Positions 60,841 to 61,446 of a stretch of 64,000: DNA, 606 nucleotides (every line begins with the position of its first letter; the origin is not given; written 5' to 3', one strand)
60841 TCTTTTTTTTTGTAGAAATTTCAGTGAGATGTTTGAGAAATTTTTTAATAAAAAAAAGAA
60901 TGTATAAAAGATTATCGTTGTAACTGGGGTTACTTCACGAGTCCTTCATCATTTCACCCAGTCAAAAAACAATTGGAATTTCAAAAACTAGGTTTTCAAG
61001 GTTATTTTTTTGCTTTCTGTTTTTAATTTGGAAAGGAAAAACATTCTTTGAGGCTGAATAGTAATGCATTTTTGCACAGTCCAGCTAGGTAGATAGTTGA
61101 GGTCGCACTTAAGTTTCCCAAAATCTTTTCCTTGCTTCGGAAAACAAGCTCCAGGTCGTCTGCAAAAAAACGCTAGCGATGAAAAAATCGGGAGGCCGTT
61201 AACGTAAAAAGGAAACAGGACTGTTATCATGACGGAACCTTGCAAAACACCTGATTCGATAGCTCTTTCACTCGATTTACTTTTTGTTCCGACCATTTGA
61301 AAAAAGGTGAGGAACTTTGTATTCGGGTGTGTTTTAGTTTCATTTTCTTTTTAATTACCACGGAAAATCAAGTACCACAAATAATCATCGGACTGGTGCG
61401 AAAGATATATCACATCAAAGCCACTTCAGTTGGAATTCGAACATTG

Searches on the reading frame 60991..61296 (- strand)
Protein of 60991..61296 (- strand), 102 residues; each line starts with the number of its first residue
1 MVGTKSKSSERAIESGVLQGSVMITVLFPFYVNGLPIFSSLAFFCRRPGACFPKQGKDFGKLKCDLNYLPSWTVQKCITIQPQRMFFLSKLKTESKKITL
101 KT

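Call 48: search_protein_families(library=pfam, proteins=[window:60991-61296:-], max_evalue=0.1)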
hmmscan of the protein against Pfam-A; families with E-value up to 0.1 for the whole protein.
seq(102 aa): 1 family
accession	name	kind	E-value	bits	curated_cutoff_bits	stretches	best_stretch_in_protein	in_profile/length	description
PF20664.2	DUF6814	-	0.051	14.2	25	1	14-42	37-64/71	Family of unknown function (DUF6814)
